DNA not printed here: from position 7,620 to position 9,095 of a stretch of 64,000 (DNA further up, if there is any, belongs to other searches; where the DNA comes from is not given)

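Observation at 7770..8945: CetZ/tubulin-like GTPase paralog in a clearly bacterial genome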

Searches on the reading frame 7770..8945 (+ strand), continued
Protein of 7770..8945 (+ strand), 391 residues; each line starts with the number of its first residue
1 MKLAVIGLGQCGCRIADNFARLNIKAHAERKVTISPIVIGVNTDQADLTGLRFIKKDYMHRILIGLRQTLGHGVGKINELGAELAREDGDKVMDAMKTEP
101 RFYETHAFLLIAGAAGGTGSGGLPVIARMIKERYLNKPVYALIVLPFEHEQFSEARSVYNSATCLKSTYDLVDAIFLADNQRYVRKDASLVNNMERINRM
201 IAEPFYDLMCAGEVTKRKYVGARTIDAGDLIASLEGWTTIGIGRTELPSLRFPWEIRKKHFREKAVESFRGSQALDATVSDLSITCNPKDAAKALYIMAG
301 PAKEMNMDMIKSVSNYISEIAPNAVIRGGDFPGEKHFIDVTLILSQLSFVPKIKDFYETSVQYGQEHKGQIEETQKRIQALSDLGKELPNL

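Call 21: find_related_loci(query=window:7770-8942:+, collection=genome_contigs, flank=10000)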
Query window:7770-8942:+ (391 aa) in genome_contigs; peptide patterns used: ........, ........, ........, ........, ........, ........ (x = any residue, [..] = any of these).
171 stretches matched a pattern; 55 encode a relative of the query (tblastn E <= 1e-3); 55 distinct loci.
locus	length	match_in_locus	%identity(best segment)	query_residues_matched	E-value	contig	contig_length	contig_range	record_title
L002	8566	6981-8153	95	1-391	0e+0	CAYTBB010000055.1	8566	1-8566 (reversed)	MAG TPA_asm: uncultured Dehalococcoidales bacterium isolate SRP068000_co3_435 genome assembly, contig: NODE_12509_length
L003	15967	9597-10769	94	1-391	0e+0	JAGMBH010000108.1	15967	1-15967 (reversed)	MAG: Dehalococcoidia bacterium isolate RS_16_13 ZL425.bin.13.fa_108, whole genome shotgun sequence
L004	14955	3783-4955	83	1-391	0e+0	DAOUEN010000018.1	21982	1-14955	MAG TPA_asm: Dehalococcoidia bacterium isolate N6_289 k139_328439, whole genome shotgun sequence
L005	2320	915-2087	83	1-391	0e+0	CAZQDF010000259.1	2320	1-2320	MAG TPA_asm: uncultured Dehalococcoidales bacterium isolate binchicken_co89_80 genome assembly, contig: NODE_109470_leng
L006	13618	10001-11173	82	1-391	0e+0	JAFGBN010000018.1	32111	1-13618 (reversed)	MAG: Dehalococcoidia bacterium isolate Zod_Metabat.1036 k87_2155339, whole genome shotgun sequence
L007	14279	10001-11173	82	1-391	0e+0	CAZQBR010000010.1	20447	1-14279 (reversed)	MAG TPA_asm: uncultured Dehalococcoidales bacterium isolate SRP068000_co3_165 genome assembly, contig: NODE_2393_length_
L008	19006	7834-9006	94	1-391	0e+0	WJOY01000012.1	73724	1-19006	MAG: Dehalococcoidia bacterium isolate 1244-C3-H4-B3 C3H4_C7, whole genome shotgun sequence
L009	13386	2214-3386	82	1-391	0e+0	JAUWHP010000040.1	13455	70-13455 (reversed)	MAG: Dehalococcoidia bacterium isolate CSMAG_2271 CSMAG_2271_k141_253443_length_13455_cov_11.8067, whole genome shotgun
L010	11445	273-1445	79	1-391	0e+0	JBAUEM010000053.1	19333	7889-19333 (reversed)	MAG: Dehalococcoidia bacterium isolate MFD13097_ilm_asm_bin13 k127_345874, whole genome shotgun sequence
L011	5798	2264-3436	79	1-391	0e+0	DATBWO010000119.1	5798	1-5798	MAG TPA_asm: Dehalococcoidia bacterium isolate SMAG_U7543 k141_1792608, whole genome shotgun sequence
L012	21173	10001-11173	79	1-391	0e+0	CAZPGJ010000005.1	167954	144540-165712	MAG TPA_asm: uncultured Dehalococcoidales bacterium isolate binchicken_co294_83 genome assembly, contig: NODE_145_length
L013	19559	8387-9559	79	1-391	0e+0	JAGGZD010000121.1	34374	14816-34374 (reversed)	MAG: Dehalococcoidia bacterium isolate AUK195 PB_MBMC_149_c_000000000014, whole genome shotgun sequence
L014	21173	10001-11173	78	1-391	0e+0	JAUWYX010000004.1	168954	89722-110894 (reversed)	MAG: Dehalococcoidia bacterium isolate CSMAG_2721 CSMAG_2721_k141_1869_length_168954_cov_92.9880, whole genome shotgun s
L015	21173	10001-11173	78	1-391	0e+0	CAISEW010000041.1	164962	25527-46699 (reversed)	MAG: uncultured Chloroflexi bacterium isolate AlinenSedimentsD2_bin-0330 genome assembly, contig: bin-0330:41/63, whole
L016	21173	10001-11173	80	1-391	0e+0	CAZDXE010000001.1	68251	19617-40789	MAG TPA_asm: uncultured Dehalococcoidales bacterium isolate SRP178699_co3_254 genome assembly, contig: NODE_25_length_68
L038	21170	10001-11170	57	1-391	2e-146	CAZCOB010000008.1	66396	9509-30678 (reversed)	MAG TPA_asm: uncultured Dehalococcoidaceae bacterium isolate binchicken_co100_344 genome assembly, contig: NODE_561_leng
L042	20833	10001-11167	56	1-391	3e-144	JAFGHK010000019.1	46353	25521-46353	MAG: Dehalococcoidales bacterium isolate Zod_Metabat.1454 k87_1927368, whole genome shotgun sequence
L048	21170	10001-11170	52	1-391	9e-138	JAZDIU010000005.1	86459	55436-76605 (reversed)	MAG: Chloroflexota bacterium isolate MEGAHIT-group-0.423 k141_6402721, whole genome shotgun sequence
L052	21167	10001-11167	54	1-381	5e-131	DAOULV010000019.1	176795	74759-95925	MAG TPA_asm: Dehalococcoidales bacterium isolate W31_56 k127_78174, whole genome shotgun sequence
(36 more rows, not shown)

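Call 31: search_protein_representatives(protein=window:7770-8942:+)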
Query: 391 residues. Proteins with E-value up to 0.001 (for the whole library): 1152; up to 1e-10: 268; up to 1e-30: 65. The best 150 are listed.
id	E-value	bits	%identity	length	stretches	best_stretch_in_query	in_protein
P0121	7.8e-213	723.2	78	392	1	1-391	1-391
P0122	2.5e-97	343.1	44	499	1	1-388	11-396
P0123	5.2e-95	335.4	45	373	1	1-389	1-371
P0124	1.2e-92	327.7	60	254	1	1-239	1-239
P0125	7.6e-92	325.0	43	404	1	2-362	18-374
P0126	1.7e-91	323.9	43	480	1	1-363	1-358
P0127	9.5e-88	311.5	44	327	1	82-391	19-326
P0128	2.0e-85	303.9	53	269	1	129-385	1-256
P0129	2.0e-81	290.7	41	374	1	1-370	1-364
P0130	4.1e-81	289.7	43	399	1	2-361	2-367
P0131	5.0e-81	289.4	38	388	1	1-391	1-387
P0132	1.5e-80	287.9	38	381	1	1-391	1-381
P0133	1.2e-79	284.9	39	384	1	2-368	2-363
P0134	1.3e-79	284.8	64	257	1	1-202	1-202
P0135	2.9e-78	280.3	39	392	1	1-391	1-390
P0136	9.1e-76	272.1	40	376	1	25-383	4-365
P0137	3.4e-74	267.0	38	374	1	1-356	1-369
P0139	2.6e-72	260.7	39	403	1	1-391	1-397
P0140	5.9e-69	249.7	40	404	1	1-391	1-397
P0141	1.9e-67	244.7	37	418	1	1-391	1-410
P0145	1.1e-53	199.5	36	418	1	1-390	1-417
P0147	6.4e-48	180.5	35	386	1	1-370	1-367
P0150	6.0e-46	174.0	35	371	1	1-360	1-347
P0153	1.6e-44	169.3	38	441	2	1-233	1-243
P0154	5.8e-44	167.5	31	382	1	1-390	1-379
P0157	8.8e-43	163.6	33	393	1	1-384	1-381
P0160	3.9e-41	158.2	32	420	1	1-370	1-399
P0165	3.7e-39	151.7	31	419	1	1-389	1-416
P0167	5.8e-39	151.0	36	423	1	34-349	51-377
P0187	2.6e-30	122.5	27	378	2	1-240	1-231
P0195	2.4e-28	116.1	32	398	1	1-306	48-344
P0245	4.2e-20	88.9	58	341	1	115-190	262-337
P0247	9.0e-20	87.9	27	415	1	39-362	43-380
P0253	1.1e-18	84.3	28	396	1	3-362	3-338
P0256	3.0e-18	82.9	30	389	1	1-380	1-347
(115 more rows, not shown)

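Call 32: list_cluster_members(proteins=[P0122, P0123, P0125, P0126, P0129, P0130, P0131, P0132, P0133, P0135])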
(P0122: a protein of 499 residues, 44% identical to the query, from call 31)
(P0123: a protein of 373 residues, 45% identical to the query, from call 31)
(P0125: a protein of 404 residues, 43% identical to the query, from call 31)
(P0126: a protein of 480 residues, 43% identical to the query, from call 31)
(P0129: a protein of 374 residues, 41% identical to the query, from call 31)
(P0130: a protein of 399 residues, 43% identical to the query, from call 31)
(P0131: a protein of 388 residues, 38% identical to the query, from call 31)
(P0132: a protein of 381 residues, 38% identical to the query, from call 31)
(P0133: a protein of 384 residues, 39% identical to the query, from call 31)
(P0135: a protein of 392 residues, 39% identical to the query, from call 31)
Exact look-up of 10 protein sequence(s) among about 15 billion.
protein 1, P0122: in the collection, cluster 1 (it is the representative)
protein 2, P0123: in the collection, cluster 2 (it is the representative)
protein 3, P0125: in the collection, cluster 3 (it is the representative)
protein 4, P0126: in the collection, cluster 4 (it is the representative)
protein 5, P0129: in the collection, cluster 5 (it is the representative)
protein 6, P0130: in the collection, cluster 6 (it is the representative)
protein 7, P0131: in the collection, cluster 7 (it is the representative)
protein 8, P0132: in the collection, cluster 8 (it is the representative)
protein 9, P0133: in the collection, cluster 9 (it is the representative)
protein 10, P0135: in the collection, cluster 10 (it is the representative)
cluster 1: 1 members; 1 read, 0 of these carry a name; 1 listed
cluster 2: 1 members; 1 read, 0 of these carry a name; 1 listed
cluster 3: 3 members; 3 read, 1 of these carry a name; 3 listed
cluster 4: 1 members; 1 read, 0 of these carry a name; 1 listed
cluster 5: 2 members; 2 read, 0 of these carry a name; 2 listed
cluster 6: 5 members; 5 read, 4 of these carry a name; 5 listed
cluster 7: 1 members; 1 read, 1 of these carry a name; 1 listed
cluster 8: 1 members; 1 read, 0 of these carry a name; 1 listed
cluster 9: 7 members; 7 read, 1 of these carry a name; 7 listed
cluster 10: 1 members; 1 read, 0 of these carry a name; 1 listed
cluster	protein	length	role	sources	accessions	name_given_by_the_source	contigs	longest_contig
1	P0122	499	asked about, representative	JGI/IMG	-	-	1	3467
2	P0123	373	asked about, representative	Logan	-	-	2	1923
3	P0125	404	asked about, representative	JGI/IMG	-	-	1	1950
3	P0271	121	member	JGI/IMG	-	cell division GTPase FtsZ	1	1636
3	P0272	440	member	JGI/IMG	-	-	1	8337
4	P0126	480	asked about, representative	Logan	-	-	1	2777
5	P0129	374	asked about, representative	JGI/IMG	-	-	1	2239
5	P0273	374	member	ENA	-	-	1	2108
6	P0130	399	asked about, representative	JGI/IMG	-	cell division GTPase FtsZ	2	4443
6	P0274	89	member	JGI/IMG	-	hypothetical protein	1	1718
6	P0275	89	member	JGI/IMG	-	hypothetical protein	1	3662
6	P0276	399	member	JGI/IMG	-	cell division GTPase FtsZ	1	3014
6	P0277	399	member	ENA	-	-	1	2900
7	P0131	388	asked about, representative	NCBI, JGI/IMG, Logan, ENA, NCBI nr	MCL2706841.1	MAG: cell division protein FtsZ [Dehalococcoidia bacterium] | cell division protein FtsZ [Dehalococcoidia bacterium]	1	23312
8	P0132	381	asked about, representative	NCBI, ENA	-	-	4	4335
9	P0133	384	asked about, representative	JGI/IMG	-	-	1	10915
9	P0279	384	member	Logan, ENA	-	-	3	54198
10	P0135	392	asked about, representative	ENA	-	-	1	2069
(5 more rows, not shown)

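Call 39: search_protein_families(library=pfam, proteins=[L038:7305-9776:-, L038:6586-7098:-, L042:7635-9788:-, L048:11195-12613:+, L052:11773-13749:-, L052:11222-11683:-], max_evalue=0.01)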
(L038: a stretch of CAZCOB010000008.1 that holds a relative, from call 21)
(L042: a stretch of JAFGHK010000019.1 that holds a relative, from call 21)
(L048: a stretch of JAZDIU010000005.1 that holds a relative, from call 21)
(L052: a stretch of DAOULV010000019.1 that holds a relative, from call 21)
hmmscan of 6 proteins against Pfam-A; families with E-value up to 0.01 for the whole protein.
L038:7305-9776:- (823 aa): 2 families
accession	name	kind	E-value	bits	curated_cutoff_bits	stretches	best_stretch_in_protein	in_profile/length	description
PF11839.13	Alanine_zipper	-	0.00062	20.4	23.1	1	146-203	8-64/69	Alanine-zipper, major outer membrane lipoprotein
PF10157.14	BORCS6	-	0.0016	19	35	0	56-111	31-86/101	BLOC-1-related complex sub-unit 6 C-terminal helix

L038:6586-7098:- (170 aa): 1 family
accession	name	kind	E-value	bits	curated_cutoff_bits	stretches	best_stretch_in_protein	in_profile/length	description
PF20363.3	DUF6658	-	0.00043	20.6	27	1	53-120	96-166/178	Family of unknown function (DUF6658)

L042:7635-9788:- (717 aa): 0 families

L048:11195-12613:+ (472 aa): 3 families
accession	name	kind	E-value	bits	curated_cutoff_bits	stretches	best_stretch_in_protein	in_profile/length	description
PF05103.18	DivIVA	-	6.2e-08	33.1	28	0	139-177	66-104/131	DivIVA protein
PF15050.11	SCIMP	-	0.002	19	27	1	14-72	8-66/132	SCIMP protein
PF00430.23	ATP-synt_B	-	0.0024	18.4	28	0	307-373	36-102/132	ATP synthase B/B' CF(0)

L052:11773-13749:- (658 aa): 0 families

L052:11222-11683:- (153 aa): 1 family
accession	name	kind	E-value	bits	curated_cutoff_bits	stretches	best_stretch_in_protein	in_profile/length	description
PF15819.10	Fibin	-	0.0023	18.2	27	1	37-131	76-171/190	Fin bud initiation factor homologue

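Call 47: list_cluster_members(proteins=[P0136, P0137, P0139, P0140, P0141, P0145, P0153, P0154, P0160, P0165])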
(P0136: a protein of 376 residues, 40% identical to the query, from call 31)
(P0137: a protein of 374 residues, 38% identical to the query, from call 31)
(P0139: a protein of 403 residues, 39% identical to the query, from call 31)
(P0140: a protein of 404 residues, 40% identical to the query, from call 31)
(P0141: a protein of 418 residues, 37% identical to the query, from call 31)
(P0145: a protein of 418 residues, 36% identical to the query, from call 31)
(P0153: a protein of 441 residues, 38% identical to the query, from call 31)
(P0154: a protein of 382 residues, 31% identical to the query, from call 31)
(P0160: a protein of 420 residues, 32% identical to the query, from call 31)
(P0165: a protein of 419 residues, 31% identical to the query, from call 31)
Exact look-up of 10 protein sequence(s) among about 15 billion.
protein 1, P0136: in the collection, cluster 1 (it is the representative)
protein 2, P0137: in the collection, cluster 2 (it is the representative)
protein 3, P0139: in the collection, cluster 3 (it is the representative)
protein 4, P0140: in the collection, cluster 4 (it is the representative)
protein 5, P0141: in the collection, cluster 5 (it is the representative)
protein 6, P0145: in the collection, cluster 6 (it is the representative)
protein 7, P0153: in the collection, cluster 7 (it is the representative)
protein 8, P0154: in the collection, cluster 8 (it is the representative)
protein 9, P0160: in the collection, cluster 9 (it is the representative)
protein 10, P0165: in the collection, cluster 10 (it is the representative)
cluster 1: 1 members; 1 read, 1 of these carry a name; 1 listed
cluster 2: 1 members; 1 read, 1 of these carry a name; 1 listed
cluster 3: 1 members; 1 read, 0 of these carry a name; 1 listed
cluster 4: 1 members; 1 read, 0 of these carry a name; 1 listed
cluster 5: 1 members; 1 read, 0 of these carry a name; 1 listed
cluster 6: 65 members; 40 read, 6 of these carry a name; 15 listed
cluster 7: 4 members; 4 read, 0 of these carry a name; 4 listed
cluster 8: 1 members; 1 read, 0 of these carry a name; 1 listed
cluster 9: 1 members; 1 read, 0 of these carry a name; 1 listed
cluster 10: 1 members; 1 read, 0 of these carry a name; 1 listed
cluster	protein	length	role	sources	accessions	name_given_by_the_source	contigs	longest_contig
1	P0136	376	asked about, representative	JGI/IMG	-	cell division GTPase FtsZ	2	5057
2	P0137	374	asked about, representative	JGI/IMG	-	cell division GTPase FtsZ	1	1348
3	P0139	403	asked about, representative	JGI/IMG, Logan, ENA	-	-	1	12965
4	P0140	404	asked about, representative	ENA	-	-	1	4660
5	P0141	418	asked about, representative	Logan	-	-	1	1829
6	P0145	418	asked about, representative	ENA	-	-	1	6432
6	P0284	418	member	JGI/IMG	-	cell division GTPase FtsZ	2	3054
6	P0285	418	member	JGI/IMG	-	cell division GTPase FtsZ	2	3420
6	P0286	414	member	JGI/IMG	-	cell division GTPase FtsZ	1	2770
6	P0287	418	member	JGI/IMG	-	cell division GTPase FtsZ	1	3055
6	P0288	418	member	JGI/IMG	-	cell division GTPase FtsZ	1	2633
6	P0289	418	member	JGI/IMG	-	cell division GTPase FtsZ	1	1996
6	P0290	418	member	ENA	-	-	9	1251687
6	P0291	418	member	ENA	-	-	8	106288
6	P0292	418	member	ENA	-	-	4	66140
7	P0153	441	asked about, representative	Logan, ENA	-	-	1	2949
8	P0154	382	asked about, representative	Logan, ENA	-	-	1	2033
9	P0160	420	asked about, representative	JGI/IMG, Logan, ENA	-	-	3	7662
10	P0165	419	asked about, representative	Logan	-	-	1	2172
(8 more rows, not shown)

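Call 48: find_encoding_contigs(protein=P0279, flank=8000, max_places=2)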
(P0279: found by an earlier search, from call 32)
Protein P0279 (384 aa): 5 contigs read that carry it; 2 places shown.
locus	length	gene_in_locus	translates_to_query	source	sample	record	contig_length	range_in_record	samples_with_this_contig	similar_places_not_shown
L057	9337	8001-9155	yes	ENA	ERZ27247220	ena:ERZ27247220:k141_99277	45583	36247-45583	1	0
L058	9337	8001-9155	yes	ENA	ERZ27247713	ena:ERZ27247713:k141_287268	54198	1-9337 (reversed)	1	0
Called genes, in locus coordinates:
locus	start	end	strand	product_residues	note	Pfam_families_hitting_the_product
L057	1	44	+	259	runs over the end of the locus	PF00392:GntR, PF07729:FCD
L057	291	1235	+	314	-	PF00903:Glyoxalase (weak), PF13669:Glyoxalase_4 (faint), PF00903:Glyoxalase (weak)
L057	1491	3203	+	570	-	PF00496:SBP_bac_5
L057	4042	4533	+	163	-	PF03073:TspO_MBR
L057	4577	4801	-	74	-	-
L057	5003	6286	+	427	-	PF00890:FAD_binding_2 (weak), PF01266:DAO (faint), PF01494:FAD_binding_3 (weak), PF03486:HI0933_like (weak), PF07992:Pyr_redox_2 (weak), PF12831:FAD_oxidored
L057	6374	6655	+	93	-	-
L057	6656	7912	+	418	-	PF00890:FAD_binding_2, PF01134:GIDA (weak), PF01266:DAO (faint), PF01494:FAD_binding_3, PF03486:HI0933_like, PF05834:Lycopene_cycl (faint), PF07992:Pyr_redox_2 (weak), PF12831:FAD_oxidored (weak)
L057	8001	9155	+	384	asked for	PF00091:Tubulin, PF21011:CetZ_C (weak)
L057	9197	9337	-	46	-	?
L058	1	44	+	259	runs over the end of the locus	PF00392:GntR, PF07729:FCD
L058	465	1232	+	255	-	PF13669:Glyoxalase_4 (faint), PF00903:Glyoxalase (weak)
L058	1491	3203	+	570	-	PF00496:SBP_bac_5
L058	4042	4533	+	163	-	PF03073:TspO_MBR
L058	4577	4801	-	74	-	-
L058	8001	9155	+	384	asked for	PF00091:Tubulin, PF21011:CetZ_C (weak)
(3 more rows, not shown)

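Call 49: find_encoding_contigs(protein=P0290, flank=10000, max_places=2)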
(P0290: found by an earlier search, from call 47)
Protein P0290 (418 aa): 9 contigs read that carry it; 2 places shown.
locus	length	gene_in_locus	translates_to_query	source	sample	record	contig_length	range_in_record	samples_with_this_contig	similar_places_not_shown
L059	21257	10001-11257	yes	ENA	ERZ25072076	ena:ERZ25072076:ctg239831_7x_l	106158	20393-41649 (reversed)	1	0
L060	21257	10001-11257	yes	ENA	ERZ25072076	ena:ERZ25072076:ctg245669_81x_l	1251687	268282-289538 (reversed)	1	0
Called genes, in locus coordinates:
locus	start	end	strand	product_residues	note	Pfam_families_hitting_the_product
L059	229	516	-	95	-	PF00296:Bac_luciferase (weak)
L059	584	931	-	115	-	-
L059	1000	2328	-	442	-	PF03050:DDE_Tnp_IS66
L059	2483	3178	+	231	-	PF05685:Uma2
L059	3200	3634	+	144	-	-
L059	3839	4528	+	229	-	-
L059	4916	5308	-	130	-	-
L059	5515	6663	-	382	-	-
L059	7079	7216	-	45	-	-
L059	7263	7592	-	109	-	PF00239:Resolvase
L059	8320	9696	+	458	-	PF00078:RVT_1, PF08388:GIIM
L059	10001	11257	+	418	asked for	PF00091:Tubulin, PF21011:CetZ_C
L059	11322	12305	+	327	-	-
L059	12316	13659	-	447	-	PF01385:OrfB_IS605, PF07282:Cas12f1-like_TNB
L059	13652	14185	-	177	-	PF00239:Resolvase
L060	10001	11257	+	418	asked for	PF00091:Tubulin, PF21011:CetZ_C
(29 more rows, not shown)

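Call 50: find_encoding_contigs(protein=P0139, flank=7000, max_places=1)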
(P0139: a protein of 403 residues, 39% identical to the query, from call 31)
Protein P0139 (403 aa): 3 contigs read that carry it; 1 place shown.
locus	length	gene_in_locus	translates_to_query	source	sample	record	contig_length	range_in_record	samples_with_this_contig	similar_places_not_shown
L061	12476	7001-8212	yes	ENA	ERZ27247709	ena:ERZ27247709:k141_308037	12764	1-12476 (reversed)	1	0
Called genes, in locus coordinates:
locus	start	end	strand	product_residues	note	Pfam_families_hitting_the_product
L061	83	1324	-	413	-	PF12704:MacB_PCD, PF02687:FtsX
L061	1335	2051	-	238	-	PF00005:ABC_tran, PF02463:SMC_N (faint), PF13304:AAA_21 (faint)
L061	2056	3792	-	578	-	PF25917:BSH_RND (faint), PF25973:BSH_CzcB (faint), PF25881:HH_YBHG (faint), PF25990:Beta-barrel_YknX (faint), PF25954:Beta-barrel_RND_2 (weak), PF25967:RND-MFP_C (weak), PF25989:YknX_C (weak)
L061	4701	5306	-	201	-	PF14528:LAGLIDADG_3 (faint)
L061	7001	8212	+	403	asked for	PF00091:Tubulin, PF21011:CetZ_C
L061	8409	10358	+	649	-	PF07728:AAA_5 (weak), PF13191:AAA_16 (faint), PF00004:AAA, PF17862:AAA_lid_3, PF01434:Peptidase_M41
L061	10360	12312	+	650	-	PF00004:AAA, PF17862:AAA_lid_3, PF01434:Peptidase_M41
